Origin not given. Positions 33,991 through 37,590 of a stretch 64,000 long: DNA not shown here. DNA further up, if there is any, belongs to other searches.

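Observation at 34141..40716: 2191-aa AglB oligosaccharyltransferase fused to a >1300-aa array of CarboxypepD_reg-like domains with a second, C-terminal membrane anchor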

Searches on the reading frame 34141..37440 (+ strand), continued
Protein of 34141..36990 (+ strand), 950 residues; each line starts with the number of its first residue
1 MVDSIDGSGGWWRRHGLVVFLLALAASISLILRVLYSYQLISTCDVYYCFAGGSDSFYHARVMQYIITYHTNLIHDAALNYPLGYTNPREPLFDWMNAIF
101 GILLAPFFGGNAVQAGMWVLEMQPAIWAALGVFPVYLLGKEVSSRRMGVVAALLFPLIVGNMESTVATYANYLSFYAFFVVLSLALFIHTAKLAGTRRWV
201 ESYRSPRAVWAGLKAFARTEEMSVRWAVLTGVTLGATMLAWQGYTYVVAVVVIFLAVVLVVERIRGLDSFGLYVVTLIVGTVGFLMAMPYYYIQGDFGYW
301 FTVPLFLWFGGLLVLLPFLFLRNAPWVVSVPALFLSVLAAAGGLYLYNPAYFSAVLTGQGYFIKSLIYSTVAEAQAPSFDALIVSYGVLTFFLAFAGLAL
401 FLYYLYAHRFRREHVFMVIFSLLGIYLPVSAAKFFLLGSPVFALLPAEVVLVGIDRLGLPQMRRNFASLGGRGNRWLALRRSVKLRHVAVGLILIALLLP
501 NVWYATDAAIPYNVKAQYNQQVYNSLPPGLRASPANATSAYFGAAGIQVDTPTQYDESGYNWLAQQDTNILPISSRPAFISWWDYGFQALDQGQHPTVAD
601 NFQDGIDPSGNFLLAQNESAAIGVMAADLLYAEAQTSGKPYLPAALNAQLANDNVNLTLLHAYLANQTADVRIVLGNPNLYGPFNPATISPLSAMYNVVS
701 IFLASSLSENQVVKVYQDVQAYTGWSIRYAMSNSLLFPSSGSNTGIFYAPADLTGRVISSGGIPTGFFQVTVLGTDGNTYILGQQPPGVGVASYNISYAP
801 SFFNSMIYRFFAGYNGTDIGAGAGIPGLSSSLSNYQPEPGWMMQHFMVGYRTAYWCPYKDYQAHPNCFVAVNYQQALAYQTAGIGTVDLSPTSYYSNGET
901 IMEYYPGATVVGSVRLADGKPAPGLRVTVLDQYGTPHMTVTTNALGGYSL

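Call 79: find_homologous_proteins(query=L044:8968-15213:+, max_evalue=1e-20)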
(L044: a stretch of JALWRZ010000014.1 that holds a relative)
Query L044:8968-15213:+ (2082 aa): 619 proteins with E <= 1e-20 among 6905 candidates; the best 120 are listed.
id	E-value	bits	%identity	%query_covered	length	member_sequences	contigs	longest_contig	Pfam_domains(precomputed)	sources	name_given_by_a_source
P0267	0.0e+0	4779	100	100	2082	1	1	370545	PF13715.13,PF02516.21,PF20598.5,PF13620.13,PF13231.13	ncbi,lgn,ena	-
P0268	0.0e+0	3688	75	100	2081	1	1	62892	PF11614.15,PF13715.13,PF25020.2,PF02516.21,PF20598.5,PF13620.13,PF13231.13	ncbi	-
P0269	0.0e+0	3609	72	100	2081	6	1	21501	PF13715.13,PF02516.21,PF20598.5,PF13620.13,PF17210.10,PF13231.13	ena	-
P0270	0.0e+0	3319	68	100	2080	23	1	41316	PF13715.13,PF02516.21,PF13620.13,PF13231.13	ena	-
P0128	0.0e+0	2964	61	100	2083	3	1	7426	PF13715.13,PF02516.21,PF23194.2,PF20598.5,PF13620.13,PF13231.13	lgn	-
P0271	0.0e+0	2622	54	100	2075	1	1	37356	PF02516.21,PF13620.13,PF13231.13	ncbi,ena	-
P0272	0.0e+0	2607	55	100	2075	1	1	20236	PF13715.13,PF02516.21,PF13620.13,PF13231.13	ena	-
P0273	0.0e+0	2584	54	100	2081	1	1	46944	PF13715.13,PF25020.2,PF02516.21,PF11974.15,PF23194.2,PF07210.19,PF20598.5,PF13620.13,PF22904.4,PF17210.10,PF13231.13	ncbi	-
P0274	0.0e+0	2569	54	100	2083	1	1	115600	PF13715.13,PF02516.21,PF07210.19,PF20598.5,PF13620.13,PF17210.10,PF13231.13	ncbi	-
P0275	0.0e+0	2537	54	100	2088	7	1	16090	PF11614.15,PF25020.2,PF02516.21,PF07210.19,PF20598.5,PF13620.13,PF13231.13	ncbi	-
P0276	0.0e+0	2515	54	100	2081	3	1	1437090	PF10670.16,PF13715.13,PF02516.21,PF07210.19,PF20598.5,PF13620.13,PF13231.13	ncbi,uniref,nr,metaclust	ncbi:putative membrane protein, required for N-linked glycosylation [Aciduliprofundum sp. MAR08-339]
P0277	0.0e+0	2506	54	100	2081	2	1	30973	PF10670.16,PF13715.13,PF25020.2,PF02516.21,PF07210.19,PF20598.5,PF13620.13,PF13231.13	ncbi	-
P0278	0.0e+0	2496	52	100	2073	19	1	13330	PF13715.13,PF25020.2,PF02516.21,PF07210.19,PF20598.5,PF13620.13,PF13231.13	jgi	-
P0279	0.0e+0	2473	52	100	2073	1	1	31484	PF10670.16,PF13715.13,PF25020.2,PF02516.21,PF20598.5,PF13620.13,PF13231.13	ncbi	-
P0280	0.0e+0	2442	53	100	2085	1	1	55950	PF13715.13,PF02516.21,PF20598.5,PF13620.13,PF17210.10,PF13231.13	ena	-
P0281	0.0e+0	2435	52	99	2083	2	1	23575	PF13715.13,PF02516.21,PF20598.5,PF13620.13,PF17210.10,PF13231.13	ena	-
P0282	0.0e+0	2424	52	99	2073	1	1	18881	PF13715.13,PF25020.2,PF02516.21,PF20598.5,PF13620.13,PF22904.4,PF13231.13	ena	-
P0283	0.0e+0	2417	52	99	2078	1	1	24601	PF02516.21,PF07210.19,PF13620.13,PF13231.13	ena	-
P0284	0.0e+0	2412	52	99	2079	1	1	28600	PF13715.13,PF02516.21,PF07210.19,PF20598.5,PF13620.13,PF13231.13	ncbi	-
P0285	0.0e+0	2406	52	100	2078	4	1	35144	PF13715.13,PF02516.21,PF07210.19,PF20598.5,PF13620.13,PF13231.13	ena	-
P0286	0.0e+0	2389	51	99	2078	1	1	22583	PF02516.21,PF07210.19,PF20598.5,PF13620.13,PF09430.17,PF13231.13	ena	-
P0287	0.0e+0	2388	51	99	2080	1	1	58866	PF13715.13,PF02516.21,PF23194.2,PF07210.19,PF13620.13,PF13231.13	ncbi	-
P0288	0.0e+0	2368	52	99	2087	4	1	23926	PF13715.13,PF02516.21,PF20598.5,PF13620.13,PF13231.13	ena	-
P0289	0.0e+0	2353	50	99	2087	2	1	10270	PF11614.15,PF13715.13,PF02516.21,PF20598.5,PF13620.13,PF13231.13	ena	-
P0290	0.0e+0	2348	50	99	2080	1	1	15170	PF13715.13,PF02516.21,PF07210.19,PF20598.5,PF13620.13,PF13231.13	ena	-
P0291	0.0e+0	2333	51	100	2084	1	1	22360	PF11614.15,PF02516.21,PF07210.19,PF20598.5,PF13620.13,PF22904.4,PF13231.13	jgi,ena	-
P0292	0.0e+0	2306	51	99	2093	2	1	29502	PF13715.13,PF02516.21,PF20598.5,PF13620.13,PF13231.13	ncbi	-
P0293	0.0e+0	2250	49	99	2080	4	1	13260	PF13715.13,PF02516.21,PF07210.19,PF20598.5,PF13620.13,PF13231.13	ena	-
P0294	0.0e+0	2239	48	100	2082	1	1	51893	PF02516.21,PF07210.19,PF13620.13,PF13231.13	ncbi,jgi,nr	ncbi:MAG: peptide transporter [Euryarchaeota archaeon]|nr:peptide transporter [Euryarchaeota archaeo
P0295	0.0e+0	2231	48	100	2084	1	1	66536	PF02516.21,PF07210.19,PF13620.13,PF13231.13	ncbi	-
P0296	0.0e+0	2206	47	100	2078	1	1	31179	PF02516.21,PF07210.19,PF13620.13,PF13231.13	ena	-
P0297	0.0e+0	2189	48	100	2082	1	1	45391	PF02516.21,PF07210.19,PF13620.13,PF13231.13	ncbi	-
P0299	0.0e+0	1607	41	99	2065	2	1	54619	PF13715.13,PF02516.21,PF13620.13,PF13231.13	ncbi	-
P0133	0.0e+0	1545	39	99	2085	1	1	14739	PF13715.13,PF25020.2,PF02516.21,PF13620.13,PF17210.10,PF13231.13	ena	-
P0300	0.0e+0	1543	39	98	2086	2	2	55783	PF02516.21,PF11974.15,PF13620.13,PF17210.10,PF13231.13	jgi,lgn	-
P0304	0.0e+0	1419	37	99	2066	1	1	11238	PF13715.13,PF02516.21,PF14686.13,PF07210.19,PF20598.5,PF13620.13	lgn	-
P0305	0.0e+0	1418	38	96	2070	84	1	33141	PF07210.19,PF13620.13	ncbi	ncbi:MAG: glycosyltransferase family 39 protein [Thermoplasmata archaeon]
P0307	0.0e+0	1389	37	100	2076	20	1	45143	PF13715.13,PF02516.21,PF14686.13,PF07210.19,PF13620.13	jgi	jgi:dolichyl-diphosphooligosaccharide--protein glycosyltransferase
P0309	0.0e+0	1368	36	99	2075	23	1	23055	PF13715.13,PF02516.21,PF14686.13,PF07210.19,PF20598.5,PF13620.13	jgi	jgi:dolichyl-diphosphooligosaccharide--protein glycosyltransferase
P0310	0.0e+0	1340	36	97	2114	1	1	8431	PF02516.21,PF13620.13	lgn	-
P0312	0.0e+0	1277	41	75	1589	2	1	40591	PF13715.13,PF02516.21,PF23194.2,PF07210.19,PF20598.5,PF13620.13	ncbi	-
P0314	0.0e+0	1201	34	97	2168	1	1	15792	PF10670.16,PF13715.13,PF02516.21,PF11974.15,PF23194.2,PF20598.5,PF17802.8,PF13620.13,PF22904.4,PF17210.10,PF13231.13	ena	-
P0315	0.0e+0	1197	34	98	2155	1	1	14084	PF13715.13,PF02516.21,PF14686.13,PF23194.2,PF07210.19,PF20598.5,PF17802.8,PF13620.13,PF22904.4,PF17210.10,PF13231.13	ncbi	-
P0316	0.0e+0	1193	33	98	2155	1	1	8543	PF13715.13,PF02516.21,PF23194.2,PF20598.5,PF17802.8,PF13620.13,PF22904.4,PF17210.10,PF13231.13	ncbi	-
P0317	0.0e+0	1168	34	100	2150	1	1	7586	PF13715.13,PF02516.21,PF14686.13,PF23194.2,PF07210.19,PF20598.5,PF13620.13,PF22904.4,PF17210.10,PF13231.13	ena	-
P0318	0.0e+0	1164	33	96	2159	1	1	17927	PF02516.21,PF23194.2,PF07210.19,PF17802.8,PF13620.13,PF17210.10,PF10670.16,PF13715.13,PF25020.2,PF11974.15,PF14686.13,PF20598.5,PF22904.4,PF13231.13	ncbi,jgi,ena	-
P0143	0.0e+0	1148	33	97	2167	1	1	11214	PF13715.13,PF02516.21,PF23194.2,PF20598.5,PF17802.8,PF13620.13,PF22904.4,PF17210.10,PF13231.13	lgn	-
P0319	0.0e+0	1134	32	96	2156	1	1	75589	PF13715.13,PF25020.2,PF22627.1,PF02516.21,PF11974.15,PF13620.13,PF22904.4,PF17210.10,PF13231.13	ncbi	-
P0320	0.0e+0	1122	32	96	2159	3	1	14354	PF02516.21,PF23194.2,PF07210.19,PF17802.8,PF13620.13,PF17210.10,PF11614.15,PF13715.13,PF11974.15,PF20598.5,PF22904.4,PF13231.13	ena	-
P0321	0.0e+0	1119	33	98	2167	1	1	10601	PF02516.21,PF23194.2,PF17802.8,PF13620.13,PF17210.10,PF13715.13,PF25020.2,PF11974.15,PF14686.13,PF20598.5,PF22904.4,PF13231.13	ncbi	-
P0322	0.0e+0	1111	33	98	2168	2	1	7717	PF13715.13,PF02516.21,PF14686.13,PF23194.2,PF20598.5,PF17802.8,PF13620.13,PF22904.4,PF17210.10,PF13231.13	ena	-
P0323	0.0e+0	1110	33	98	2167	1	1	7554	PF02516.21,PF23194.2,PF07210.19,PF17802.8,PF13620.13,PF17210.10,PF11614.15,PF13715.13,PF25020.2,PF02369.23,PF11974.15,PF14686.13,PF20598.5,PF22904.4,PF13231.13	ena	-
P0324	0.0e+0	1110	33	99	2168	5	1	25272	PF13715.13,PF02516.21,PF11974.15,PF23194.2,PF07210.19,PF17802.8,PF13620.13,PF22904.4,PF17210.10,PF13231.13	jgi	-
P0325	0.0e+0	1110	34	95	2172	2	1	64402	PF13715.13,PF02516.21,PF23194.2,PF17802.8,PF13620.13,PF22904.4,PF17210.10,PF13231.13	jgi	-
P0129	0.0e+0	1106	33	99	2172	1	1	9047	PF13715.13,PF02516.21,PF07210.19,PF13620.13,PF22904.4,PF17210.10,PF13231.13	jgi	jgi:dolichyl-diphosphooligosaccharide--protein glycosyltransferase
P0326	0.0e+0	1078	32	99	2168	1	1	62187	PF13715.13,PF02516.21,PF11974.15,PF23194.2,PF17802.8,PF13620.13,PF22904.4,PF17210.10,PF13231.13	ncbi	ncbi:MAG: carboxypeptidase regulatory-like domain-containing protein [Methanomassiliicoccales archae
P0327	0.0e+0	1075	33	96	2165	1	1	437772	PF11614.15,PF13715.13,PF22902.3,PF02516.21,PF11974.15,PF23194.2,PF17802.8,PF13620.13,PF22904.4,PF17210.10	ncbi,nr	ncbi:MAG: carboxypeptidase regulatory-like domain-containing protein [Methanomassiliicoccales archae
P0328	0.0e+0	1074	34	95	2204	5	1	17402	PF13715.13,PF02516.21,PF11974.15,PF23194.2,PF13620.13,PF22904.4,PF17210.10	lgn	-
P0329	0.0e+0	1074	32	99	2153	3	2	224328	PF02516.21,PF23194.2,PF07210.19,PF17802.8,PF13620.13,PF17210.10,PF17936.8,PF10670.16,PF13715.13,PF11974.15,PF14686.13,PF20598.5,PF22904.4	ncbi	ncbi:MAG: carboxypeptidase regulatory-like domain-containing protein [Methanomassiliicoccales archae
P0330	0.0e+0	1073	32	99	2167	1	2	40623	PF13715.13,PF02516.21,PF23194.2,PF12866.14,PF17802.8,PF13620.13,PF22904.4,PF17210.10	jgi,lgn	jgi:asparagine N-glycosylation enzyme membrane subunit Stt3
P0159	0.0e+0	1071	31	99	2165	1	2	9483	PF11614.15,PF13715.13,PF02516.21,PF23194.2,PF07210.19,PF13620.13,PF22904.4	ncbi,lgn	-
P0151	0.0e+0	1070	33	96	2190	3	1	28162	PF02516.21,PF07210.19,PF17802.8,PF13620.13,PF17210.10,PF17936.8,PF13715.13,PF25020.2,PF11974.15,PF14686.13,PF22904.4,PF13231.13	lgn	-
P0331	0.0e+0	1068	32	99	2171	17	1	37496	PF13715.13,PF02516.21,PF23194.2,PF13620.13,PF22904.4,PF17210.10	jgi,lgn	-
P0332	0.0e+0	1068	33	96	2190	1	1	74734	PF13715.13,PF25020.2,PF02516.21,PF11974.15,PF23194.2,PF13620.13,PF22904.4,PF17210.10,PF13231.13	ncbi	-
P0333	0.0e+0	1067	32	99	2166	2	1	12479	PF13715.13,PF02516.21,PF23194.2,PF07210.19,PF12866.14,PF17802.8,PF13620.13,PF22904.4,PF17210.10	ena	-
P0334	0.0e+0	1066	32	99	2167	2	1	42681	PF13715.13,PF02516.21,PF11974.15,PF23194.2,PF07210.19,PF17802.8,PF13620.13,PF22904.4,PF17210.10,PF13231.13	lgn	-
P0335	0.0e+0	1066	33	96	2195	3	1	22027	PF13715.13,PF02516.21,PF11974.15,PF23194.2,PF12866.14,PF17802.8,PF13620.13,PF22904.4,PF17210.10,PF13231.13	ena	-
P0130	0.0e+0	1065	33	96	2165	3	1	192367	PF13715.13,PF02516.21,PF23194.2,PF07210.19,PF17802.8,PF13620.13,PF22904.4,PF17210.10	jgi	-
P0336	0.0e+0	1062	32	96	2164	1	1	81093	PF13715.13,PF02516.21,PF07210.19,PF17802.8,PF13620.13,PF22904.4,PF17210.10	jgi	-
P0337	0.0e+0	1062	33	96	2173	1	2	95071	PF13715.13,PF02516.21,PF13620.13,PF22904.4,PF17210.10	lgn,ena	-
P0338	0.0e+0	1059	32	96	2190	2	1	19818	PF13715.13,PF25020.2,PF02516.21,PF11974.15,PF23194.2,PF17802.8,PF13620.13,PF22904.4,PF17210.10,PF13231.13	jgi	-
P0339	0.0e+0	1058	39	62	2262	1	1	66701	PF13715.13,PF02516.21,PF23194.2,PF17802.8,PF13620.13,PF09430.17,PF22904.4,PF17210.10,PF13231.13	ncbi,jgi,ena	-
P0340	0.0e+0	1057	32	97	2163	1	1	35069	PF13715.13,PF02516.21,PF11974.15,PF23194.2,PF07210.19,PF17802.8,PF13620.13,PF22904.4,PF17210.10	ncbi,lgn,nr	ncbi:MAG: carboxypeptidase regulatory-like domain-containing protein [Methanomassiliicoccales archae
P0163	0.0e+0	1055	31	96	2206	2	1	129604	PF13715.13,PF02516.21,PF23194.2,PF07210.19,PF12866.14,PF13620.13,PF09430.17,PF22904.4,PF17210.10,PF13231.13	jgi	-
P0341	0.0e+0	1053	32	99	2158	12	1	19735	PF13715.13,PF02516.21,PF11974.15,PF23194.2,PF17802.8,PF13620.13,PF22904.4,PF17210.10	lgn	-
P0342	0.0e+0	1049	32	98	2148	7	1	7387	PF13715.13,PF02516.21,PF23194.2,PF07210.19,PF17802.8,PF13620.13,PF22904.4,PF17210.10,PF13231.13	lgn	-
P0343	0.0e+0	1049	32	99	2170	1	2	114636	PF13715.13,PF02516.21,PF11974.15,PF23194.2,PF17802.8,PF13620.13,PF22904.4,PF17210.10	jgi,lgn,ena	-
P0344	0.0e+0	1046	32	94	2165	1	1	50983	PF13715.13,PF02516.21,PF23194.2,PF07210.19,PF17802.8,PF13620.13,PF22904.4,PF17210.10,PF13231.13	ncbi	-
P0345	0.0e+0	1045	32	95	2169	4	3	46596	PF13715.13,PF02516.21,PF23194.2,PF13620.13,PF22904.4,PF17210.10,PF13231.13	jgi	jgi:dolichyl-diphosphooligosaccharide--protein glycosyltransferase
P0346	0.0e+0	1044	31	98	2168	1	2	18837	PF13715.13,PF02516.21,PF23194.2,PF12866.14,PF13620.13,PF22904.4,PF17210.10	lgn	-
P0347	0.0e+0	1044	31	98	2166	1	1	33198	PF13715.13,PF02516.21,PF23194.2,PF13620.13,PF22904.4,PF17210.10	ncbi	-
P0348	0.0e+0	1042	32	95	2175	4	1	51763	PF13715.13,PF02516.21,PF23194.2,PF13620.13,PF22904.4,PF17210.10,PF13231.13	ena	-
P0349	0.0e+0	1041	32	96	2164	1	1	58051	PF02516.21,PF23194.2,PF07210.19,PF17802.8,PF13620.13,PF17210.10,PF11614.15,PF13715.13,PF11974.15,PF20598.5,PF22904.4,PF13231.13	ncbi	-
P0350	0.0e+0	1040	33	96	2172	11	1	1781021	PF11614.15,PF13715.13,PF02516.21,PF11974.15,PF17802.8,PF13620.13,PF17210.10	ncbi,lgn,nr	ncbi:MAG: glycosyltransferase family 39 protein [Methanomassiliicoccales archaeon]|nr:glycosyltransf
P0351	0.0e+0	1040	32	96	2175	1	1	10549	PF13715.13,PF22902.3,PF02516.21,PF23194.2,PF13620.13,PF22904.4,PF17210.10,PF13231.13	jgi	jgi:asparagine N-glycosylation enzyme membrane subunit Stt3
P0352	0.0e+0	1038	31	97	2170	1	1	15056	PF13715.13,PF02516.21,PF23194.2,PF20598.5,PF17802.8,PF13620.13,PF22904.4,PF17210.10,PF13231.13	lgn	-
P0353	0.0e+0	1038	32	94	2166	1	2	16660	PF13715.13,PF02516.21,PF23194.2,PF13620.13,PF22904.4,PF17210.10,PF13231.13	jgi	jgi:dolichyl-diphosphooligosaccharide--protein glycosyltransferase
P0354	0.0e+0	1037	32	96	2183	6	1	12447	PF13715.13,PF02516.21,PF23194.2,PF13620.13,PF22904.4,PF17210.10,PF13231.13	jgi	jgi:asparagine N-glycosylation enzyme membrane subunit Stt3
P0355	0.0e+0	1033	32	96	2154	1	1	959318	PF13715.13,PF02516.21,PF11974.15,PF23194.2,PF13620.13,PF22904.4,PF17210.10,PF13231.13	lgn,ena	-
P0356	0.0e+0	1032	32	94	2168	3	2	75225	PF13715.13,PF02516.21,PF11974.15,PF23194.2,PF17802.8,PF13620.13,PF22904.4,PF17210.10,PF13231.13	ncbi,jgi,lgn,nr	ncbi:MAG: hypothetical protein E3J35_08295 [Methanomassiliicoccales archaeon]|nr:MAG: hypothetical p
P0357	0.0e+0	1031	32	95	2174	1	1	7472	PF13715.13,PF22902.3,PF02516.21,PF23194.2,PF13620.13,PF22904.4,PF17210.10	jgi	jgi:asparagine N-glycosylation enzyme membrane subunit Stt3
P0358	0.0e+0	1028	32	99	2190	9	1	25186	PF13715.13,PF02516.21,PF23194.2,PF13620.13,PF22904.4,PF13231.13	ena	-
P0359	0.0e+0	1028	32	96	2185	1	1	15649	PF13715.13,PF02516.21,PF23194.2,PF13620.13,PF22904.4,PF13231.13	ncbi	ncbi:MAG: STT3 domain-containing protein [Thermoplasmata archaeon]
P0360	0.0e+0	1027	32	94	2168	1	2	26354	PF13715.13,PF22902.3,PF02516.21,PF23194.2,PF07210.19,PF13620.13,PF22904.4,PF17210.10,PF13231.13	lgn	-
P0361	0.0e+0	1027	31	97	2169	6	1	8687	PF13715.13,PF02516.21,PF23194.2,PF13620.13,PF22904.4,PF17210.10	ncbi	-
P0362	0.0e+0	1027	31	94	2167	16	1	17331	PF13715.13,PF02516.21,PF23194.2,PF13620.13,PF22904.4,PF17210.10,PF13231.13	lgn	-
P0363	0.0e+0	1026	32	96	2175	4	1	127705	PF13715.13,PF22902.3,PF02516.21,PF23194.2,PF13620.13,PF22904.4,PF17210.10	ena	-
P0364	0.0e+0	1026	32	96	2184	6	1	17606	PF13715.13,PF02516.21,PF23194.2,PF13620.13,PF22904.4,PF17210.10,PF13231.13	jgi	jgi:asparagine N-glycosylation enzyme membrane subunit Stt3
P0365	0.0e+0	1026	36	71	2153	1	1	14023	PF02516.21,PF23194.2,PF17802.8,PF13620.13,PF17210.10,PF22544.3,PF11614.15,PF13715.13,PF11974.15,PF20598.5,PF22904.4,PF13231.13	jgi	-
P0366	0.0e+0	1026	32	95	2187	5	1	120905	PF13715.13,PF02516.21,PF23194.2,PF13620.13,PF13231.13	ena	-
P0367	0.0e+0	1025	33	96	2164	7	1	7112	PF11614.15,PF13715.13,PF02516.21,PF11974.15,PF23194.2,PF17802.8,PF13620.13,PF17210.10,PF13231.13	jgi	jgi:asparagine N-glycosylation enzyme membrane subunit Stt3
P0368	0.0e+0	1025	33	96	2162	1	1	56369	PF11614.15,PF13715.13,PF02516.21,PF11974.15,PF23194.2,PF17802.8,PF13620.13,PF17210.10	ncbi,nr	ncbi:MAG: carboxypeptidase regulatory-like domain-containing protein [Methanomassiliicoccales archae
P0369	0.0e+0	1024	31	97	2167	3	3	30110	PF13715.13,PF02516.21,PF23194.2,PF13620.13,PF22904.4,PF17210.10,PF13231.13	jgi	jgi:dolichyl-diphosphooligosaccharide--protein glycosyltransferase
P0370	0.0e+0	1024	32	96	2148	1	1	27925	PF13715.13,PF02516.21,PF23194.2,PF13620.13,PF22904.4,PF17210.10,PF13231.13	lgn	-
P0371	0.0e+0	1022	35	70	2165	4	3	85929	PF13715.13,PF02516.21,PF11974.15,PF14524.13,PF23194.2,PF17802.8,PF13620.13,PF22904.4,PF17210.10,PF13231.13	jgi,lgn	jgi:asparagine N-glycosylation enzyme membrane subunit Stt3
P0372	0.0e+0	1022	32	98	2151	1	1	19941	PF13715.13,PF02516.21,PF23194.2,PF13620.13,PF13231.13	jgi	-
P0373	0.0e+0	1022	32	96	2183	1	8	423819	PF02516.21,PF13620.13,PF22904.4,PF13231.13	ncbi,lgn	-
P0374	0.0e+0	1021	32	96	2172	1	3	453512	PF11614.15,PF13715.13,PF02516.21,PF11974.15,PF07210.19,PF17802.8,PF13620.13,PF22904.4,PF17210.10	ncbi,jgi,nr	ncbi:MAG: STT3 domain-containing protein [Methanomassiliicoccales archaeon]|jgi:dolichyl-diphosphool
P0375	0.0e+0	1021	32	94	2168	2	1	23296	PF13715.13,PF02516.21,PF23194.2,PF07210.19,PF12866.14,PF13620.13,PF22904.4,PF17210.10,PF13231.13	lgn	-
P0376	0.0e+0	1021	32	95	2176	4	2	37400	PF13715.13,PF22902.3,PF02516.21,PF23194.2,PF13620.13,PF22904.4,PF17210.10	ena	-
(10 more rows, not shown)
